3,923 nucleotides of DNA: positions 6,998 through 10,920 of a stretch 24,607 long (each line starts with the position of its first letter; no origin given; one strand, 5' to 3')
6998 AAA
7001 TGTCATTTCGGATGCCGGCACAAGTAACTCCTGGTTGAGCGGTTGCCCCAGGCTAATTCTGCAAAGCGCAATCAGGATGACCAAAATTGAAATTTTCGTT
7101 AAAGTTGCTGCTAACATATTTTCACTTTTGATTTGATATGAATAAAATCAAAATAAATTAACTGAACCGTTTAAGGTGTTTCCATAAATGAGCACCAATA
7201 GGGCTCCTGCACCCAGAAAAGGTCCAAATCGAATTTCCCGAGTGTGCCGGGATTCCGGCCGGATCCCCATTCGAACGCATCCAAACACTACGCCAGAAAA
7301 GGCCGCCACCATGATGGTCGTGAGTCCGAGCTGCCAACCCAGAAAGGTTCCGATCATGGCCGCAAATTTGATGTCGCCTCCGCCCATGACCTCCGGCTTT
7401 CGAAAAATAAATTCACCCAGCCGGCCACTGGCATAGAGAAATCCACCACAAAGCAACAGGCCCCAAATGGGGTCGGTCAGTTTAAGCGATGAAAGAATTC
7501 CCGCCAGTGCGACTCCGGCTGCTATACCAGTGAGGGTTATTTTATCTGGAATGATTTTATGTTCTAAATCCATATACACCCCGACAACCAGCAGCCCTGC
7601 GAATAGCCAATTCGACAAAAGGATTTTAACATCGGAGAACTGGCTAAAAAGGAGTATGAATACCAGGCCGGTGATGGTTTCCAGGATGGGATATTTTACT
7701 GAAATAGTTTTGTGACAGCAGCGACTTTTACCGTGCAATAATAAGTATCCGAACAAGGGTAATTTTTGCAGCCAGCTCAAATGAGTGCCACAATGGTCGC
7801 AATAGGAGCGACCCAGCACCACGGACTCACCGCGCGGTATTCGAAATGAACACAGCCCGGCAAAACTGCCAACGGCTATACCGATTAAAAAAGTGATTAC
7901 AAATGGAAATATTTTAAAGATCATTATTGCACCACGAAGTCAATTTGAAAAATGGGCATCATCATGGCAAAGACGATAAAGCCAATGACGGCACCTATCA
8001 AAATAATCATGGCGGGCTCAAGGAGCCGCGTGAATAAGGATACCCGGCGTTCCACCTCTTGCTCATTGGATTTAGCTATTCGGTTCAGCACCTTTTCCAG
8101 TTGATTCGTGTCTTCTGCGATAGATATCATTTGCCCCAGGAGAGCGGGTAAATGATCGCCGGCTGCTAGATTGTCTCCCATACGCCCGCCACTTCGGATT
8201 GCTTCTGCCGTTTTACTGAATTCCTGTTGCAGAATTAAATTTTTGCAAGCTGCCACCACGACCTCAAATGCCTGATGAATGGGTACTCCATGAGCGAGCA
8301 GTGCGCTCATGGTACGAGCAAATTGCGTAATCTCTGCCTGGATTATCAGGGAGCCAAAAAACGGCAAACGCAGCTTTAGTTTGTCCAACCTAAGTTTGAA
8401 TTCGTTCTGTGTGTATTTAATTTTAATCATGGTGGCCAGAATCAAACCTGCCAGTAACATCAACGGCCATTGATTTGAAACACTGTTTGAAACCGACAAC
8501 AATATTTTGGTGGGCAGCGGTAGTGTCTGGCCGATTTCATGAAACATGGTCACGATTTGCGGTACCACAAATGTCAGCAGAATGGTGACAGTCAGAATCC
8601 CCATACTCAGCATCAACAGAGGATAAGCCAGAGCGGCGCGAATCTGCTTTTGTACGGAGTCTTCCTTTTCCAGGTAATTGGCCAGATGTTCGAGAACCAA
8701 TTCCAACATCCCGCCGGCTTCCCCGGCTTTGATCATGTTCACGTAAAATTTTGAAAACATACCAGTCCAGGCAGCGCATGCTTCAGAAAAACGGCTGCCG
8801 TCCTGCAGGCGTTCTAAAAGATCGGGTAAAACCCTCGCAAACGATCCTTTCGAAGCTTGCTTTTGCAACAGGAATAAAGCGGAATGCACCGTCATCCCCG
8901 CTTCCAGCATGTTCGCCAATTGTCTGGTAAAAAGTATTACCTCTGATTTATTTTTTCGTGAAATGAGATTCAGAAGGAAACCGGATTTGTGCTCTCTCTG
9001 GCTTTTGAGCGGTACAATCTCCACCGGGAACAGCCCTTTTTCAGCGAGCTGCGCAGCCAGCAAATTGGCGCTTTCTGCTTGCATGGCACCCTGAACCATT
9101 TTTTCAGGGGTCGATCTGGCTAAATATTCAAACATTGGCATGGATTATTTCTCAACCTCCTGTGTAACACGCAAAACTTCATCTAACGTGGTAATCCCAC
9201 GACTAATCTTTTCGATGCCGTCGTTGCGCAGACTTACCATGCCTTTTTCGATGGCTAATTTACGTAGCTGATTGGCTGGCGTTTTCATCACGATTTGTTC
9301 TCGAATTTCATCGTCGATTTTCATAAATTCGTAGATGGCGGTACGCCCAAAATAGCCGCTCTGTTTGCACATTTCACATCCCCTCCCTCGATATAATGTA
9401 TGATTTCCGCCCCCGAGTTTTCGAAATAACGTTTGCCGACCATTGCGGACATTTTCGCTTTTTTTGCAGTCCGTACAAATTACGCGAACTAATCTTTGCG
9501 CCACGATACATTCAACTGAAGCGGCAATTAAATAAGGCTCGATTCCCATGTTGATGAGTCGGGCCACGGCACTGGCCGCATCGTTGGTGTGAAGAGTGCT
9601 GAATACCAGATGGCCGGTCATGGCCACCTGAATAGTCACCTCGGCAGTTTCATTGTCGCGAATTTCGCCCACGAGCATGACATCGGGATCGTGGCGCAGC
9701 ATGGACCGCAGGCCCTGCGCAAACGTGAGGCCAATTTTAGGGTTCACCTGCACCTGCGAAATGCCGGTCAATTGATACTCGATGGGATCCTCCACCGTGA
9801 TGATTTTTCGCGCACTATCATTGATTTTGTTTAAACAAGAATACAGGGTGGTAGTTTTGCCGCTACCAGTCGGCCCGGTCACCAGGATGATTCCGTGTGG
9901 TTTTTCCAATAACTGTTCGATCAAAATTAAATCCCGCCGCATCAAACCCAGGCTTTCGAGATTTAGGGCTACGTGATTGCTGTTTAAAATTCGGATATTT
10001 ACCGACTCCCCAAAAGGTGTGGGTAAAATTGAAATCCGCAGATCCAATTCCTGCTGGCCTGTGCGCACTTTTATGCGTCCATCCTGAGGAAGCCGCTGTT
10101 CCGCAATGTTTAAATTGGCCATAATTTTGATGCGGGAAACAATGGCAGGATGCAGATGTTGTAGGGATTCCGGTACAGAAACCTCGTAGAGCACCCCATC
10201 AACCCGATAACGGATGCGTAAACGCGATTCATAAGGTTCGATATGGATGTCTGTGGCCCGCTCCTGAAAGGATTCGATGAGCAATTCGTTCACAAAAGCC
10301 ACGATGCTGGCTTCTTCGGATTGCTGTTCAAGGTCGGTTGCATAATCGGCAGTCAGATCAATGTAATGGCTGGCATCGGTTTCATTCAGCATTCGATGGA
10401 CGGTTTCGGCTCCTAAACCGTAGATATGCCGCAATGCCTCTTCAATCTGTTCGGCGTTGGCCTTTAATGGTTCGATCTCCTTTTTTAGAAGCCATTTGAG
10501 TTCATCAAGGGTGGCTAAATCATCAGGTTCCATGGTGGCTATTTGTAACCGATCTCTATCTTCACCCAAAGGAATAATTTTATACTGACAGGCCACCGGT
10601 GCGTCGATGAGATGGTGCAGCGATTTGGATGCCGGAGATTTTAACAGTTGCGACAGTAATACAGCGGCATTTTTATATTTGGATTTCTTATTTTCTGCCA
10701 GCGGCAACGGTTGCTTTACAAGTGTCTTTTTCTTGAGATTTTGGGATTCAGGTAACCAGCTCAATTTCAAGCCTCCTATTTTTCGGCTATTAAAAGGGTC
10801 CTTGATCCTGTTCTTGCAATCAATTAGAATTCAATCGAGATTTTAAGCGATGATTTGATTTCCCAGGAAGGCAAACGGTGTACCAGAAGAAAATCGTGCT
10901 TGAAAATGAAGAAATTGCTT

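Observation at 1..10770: Complete, compact gspE-F-O-X-G-H-I-J-K-(LM)-M operon with atypical gene order and no secretin in the window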

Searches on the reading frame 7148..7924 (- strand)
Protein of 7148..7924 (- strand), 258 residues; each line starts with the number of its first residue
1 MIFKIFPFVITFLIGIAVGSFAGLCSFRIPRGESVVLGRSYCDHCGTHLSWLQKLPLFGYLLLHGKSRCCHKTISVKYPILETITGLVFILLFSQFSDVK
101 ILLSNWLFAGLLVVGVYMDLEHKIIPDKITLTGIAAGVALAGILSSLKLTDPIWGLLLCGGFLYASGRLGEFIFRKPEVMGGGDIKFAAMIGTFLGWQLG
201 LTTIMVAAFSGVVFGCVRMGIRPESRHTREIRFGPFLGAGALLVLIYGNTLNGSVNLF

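Call 6: search_protein_families(library=pfam, proteins=[window:7148-7924:-], max_evalue=0.01)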
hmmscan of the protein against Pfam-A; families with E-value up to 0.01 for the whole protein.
window:7148-7924:- (258 aa): 2 families
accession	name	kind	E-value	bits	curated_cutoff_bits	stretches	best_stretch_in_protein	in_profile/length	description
PF06750.18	A24_N_bact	-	2.2e-27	95.4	23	1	13-96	1-84/84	Bacterial Peptidase A24 N-terminal domain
PF01478.23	Peptidase_A24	-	1.3e-17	64.5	26.5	1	106-215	1-103/104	Type IV leader peptidase family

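Call 7: search_protein_families(library=ncbifam, proteins=[window:7148-7924:-], max_evalue=0.01)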
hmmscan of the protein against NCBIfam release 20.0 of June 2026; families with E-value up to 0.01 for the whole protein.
window:7148-7924:- (258 aa): 0 families

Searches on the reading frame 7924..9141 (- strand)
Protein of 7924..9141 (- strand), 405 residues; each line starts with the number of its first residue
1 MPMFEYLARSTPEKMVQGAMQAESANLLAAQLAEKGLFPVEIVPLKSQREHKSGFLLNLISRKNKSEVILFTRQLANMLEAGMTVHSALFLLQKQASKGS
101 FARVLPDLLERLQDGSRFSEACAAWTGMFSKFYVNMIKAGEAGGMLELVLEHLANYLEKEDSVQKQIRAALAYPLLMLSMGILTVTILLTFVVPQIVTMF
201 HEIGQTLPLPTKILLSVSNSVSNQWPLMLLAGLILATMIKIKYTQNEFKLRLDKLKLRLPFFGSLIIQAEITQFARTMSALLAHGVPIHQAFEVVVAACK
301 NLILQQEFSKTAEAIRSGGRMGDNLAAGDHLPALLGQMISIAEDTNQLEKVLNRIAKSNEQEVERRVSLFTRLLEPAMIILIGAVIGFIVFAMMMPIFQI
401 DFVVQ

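Call 6: search_protein_families(library=pfam, proteins=[window:7924-9141:-], max_evalue=0.01)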
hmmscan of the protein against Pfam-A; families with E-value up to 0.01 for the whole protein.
window:7924-9141:- (405 aa): 1 family
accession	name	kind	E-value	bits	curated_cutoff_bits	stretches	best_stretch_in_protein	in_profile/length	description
PF00482.28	T2SSF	-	1.7e-57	193.2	25.2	2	71-194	1-125/125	Type II secretion system (T2SS), protein F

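Call 7: search_protein_families(library=ncbifam, proteins=[window:7924-9141:-], max_evalue=0.01)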
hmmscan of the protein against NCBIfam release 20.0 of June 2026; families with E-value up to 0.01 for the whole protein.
window:7924-9141:- (405 aa): 6 families
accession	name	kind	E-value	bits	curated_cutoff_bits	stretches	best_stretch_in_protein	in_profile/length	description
TIGR02120.1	GspF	equivalog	5.6e-104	348.6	424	1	4-401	1-398/401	type II secretion system inner membrane protein GspF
NF052607.1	T4PiliAsmPilCThrm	equivalog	1.5e-82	277.9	700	1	1-400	1-400/406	type IV pilus assembly protein PilC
NF052606.1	T4PiliAsmPilCMyx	equivalog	1e-75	255.2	700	1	2-401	20-415/419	type IV pilus assembly protein PilC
NF047826.1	T3SSXpsF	equivalog_domain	7.3e-71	239.1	650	1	1-400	1-400/405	type II secretion system protein XpsF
NF007861.0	PRK10573.1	equivalog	1.2e-66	225.5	401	1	13-402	16-396/401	protein transport protein HofC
NF041012.2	T4P_ComGB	equivalog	2e-38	132.6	240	1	69-399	4-329/332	competence type IV pilus assembly protein ComGB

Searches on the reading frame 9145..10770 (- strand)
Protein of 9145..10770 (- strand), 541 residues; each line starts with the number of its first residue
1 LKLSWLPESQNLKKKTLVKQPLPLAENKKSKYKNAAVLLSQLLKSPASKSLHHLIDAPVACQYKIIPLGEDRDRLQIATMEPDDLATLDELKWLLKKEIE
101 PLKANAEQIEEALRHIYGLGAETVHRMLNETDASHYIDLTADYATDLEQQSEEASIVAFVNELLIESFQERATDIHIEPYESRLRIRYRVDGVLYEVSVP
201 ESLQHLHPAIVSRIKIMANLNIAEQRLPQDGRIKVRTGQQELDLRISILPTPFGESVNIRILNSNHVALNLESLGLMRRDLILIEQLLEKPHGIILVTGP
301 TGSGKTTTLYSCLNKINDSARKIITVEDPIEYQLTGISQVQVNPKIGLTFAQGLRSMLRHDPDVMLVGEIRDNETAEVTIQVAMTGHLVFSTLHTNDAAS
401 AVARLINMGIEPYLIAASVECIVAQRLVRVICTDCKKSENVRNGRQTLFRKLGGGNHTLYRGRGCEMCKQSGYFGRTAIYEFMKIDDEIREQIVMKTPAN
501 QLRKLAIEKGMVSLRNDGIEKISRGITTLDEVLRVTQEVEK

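Call 6: search_protein_families(library=pfam, proteins=[window:9145-10770:-], max_evalue=0.01)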
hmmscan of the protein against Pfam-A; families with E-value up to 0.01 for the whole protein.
window:9145-10770:- (541 aa): 13 families
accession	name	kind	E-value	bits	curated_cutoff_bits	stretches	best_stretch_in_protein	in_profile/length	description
PF00437.27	T2SSE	-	7.1e-135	449.8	24.9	1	150-534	2-370/370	Type II/IV secretion system protein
PF05157.20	MshEN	-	4.5e-12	46.2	23.1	1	45-120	11-87/90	MshEN domain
PF13604.12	AAA_30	-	5e-05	23.6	27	1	283-324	9-50/191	AAA domain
PF13401.12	AAA_22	-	6.2e-05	23.8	27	1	291-326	4-39/130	AAA domain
PF25199.1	nSTAND_NTPase5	-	0.00029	21.1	34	1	285-332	34-82/145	Novel STAND NTPase 5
PF13245.12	AAA_19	-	0.00034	21.2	25.1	0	291-323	10-44/134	AAA domain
PF13191.12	AAA_16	-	0.00055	20.9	32.6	1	284-327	12-57/167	AAA ATPase domain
PF01637.24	ATPase_2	-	0.0021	18.3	33.2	1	283-340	10-68/225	ATPase domain predominantly from Archaea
PF20720.3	nSTAND3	-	0.0028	17.8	27.2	1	291-329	16-54/155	Novel STAND NTPase 3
PF12775.13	AAA_7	-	0.0056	16.7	25.8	0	283-324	25-65/181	P-loop containing dynein motor region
PF13086.12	AAA_11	-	0.007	16.6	27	0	284-317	10-42/257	AAA domain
PF13476.12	AAA_23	-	0.0077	17.3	27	0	292-309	19-36/201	AAA domain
PF03215.21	Rad17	-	0.0085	16.5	23.8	0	285-316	38-68/186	Rad17 P-loop domain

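Call 7: search_protein_families(library=ncbifam, proteins=[window:9145-10770:-], max_evalue=0.01)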
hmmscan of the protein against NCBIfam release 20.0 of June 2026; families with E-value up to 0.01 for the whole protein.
window:9145-10770:- (541 aa): 25 families
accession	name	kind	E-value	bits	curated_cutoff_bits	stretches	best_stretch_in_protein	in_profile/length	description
TIGR02533.1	type_II_gspE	equivalog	8.2e-185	615.1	630.25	1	60-536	9-486/486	type II secretion system ATPase GspE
TIGR02538.1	type_IV_pilB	equivalog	2.9e-170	567.6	675.65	1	22-537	44-563/564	type IV-A pilus assembly ATPase PilB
NF007755.0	PRK10436.1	equivalog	5.8e-141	470.3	617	1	61-537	15-460/465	type II secretion system protein GspE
NF053534.1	T4PilAsmATPsTfpB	equivalog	3.2e-140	468.3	850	1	51-536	93-582/584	type IV pilus assembly ATPase TfpB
NF041000.1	ATPase_ComGA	equivalog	2.7e-78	262.6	300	1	162-429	2-266/267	competence type IV pilus ATPase ComGA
TIGR01420.1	pilT_fam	subfamily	1e-51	176.2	319.1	1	161-428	3-268/343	PilT/PilU family type 4a pilus ATPase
TIGR02525.1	plasmid_TraJ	equivalog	2e-28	99.4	368.3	1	256-409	119-273/372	plasmid transfer ATPase TraJ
TIGR02524.1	dot_icm_DotB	equivalog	1.8e-25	89.9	463.3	1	291-409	133-260/358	Dot/Icm type IV secretion system ATPase DotB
TIGR02782.1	TrbB_P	equivalog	2e-16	60.2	304.55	1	292-408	136-255/303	P-type conjugative transfer ATPase TrbB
TIGR02788.1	VirB11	equivalog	5.1e-16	58.6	249.95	1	295-410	147-267/308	P-type DNA transfer ATPase VirB11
NF058587.1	archaellum_moto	equivalog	9.8e-16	57.6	550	1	295-411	278-399/527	archaellum flagellar ATPase motor FlaI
TIGR03819.1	heli_sec_ATPase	hypoth_equivalog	1.4e-15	57.3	373.15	1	254-433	139-325/340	TadA family conjugal transfer-associated ATPase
NF010469.0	PRK13894.1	subfamily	1.5e-15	57.4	508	1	291-425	148-284/320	conjugal transfer ATPase TrbB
NF010407.0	PRK13833.1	subfamily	3.8e-12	46.3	499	1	295-411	147-265/323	conjugal transfer protein TrbB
NF010335.0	PRK13764.1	equivalog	1.9e-10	39.9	340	1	240-407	216-376/613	ATPase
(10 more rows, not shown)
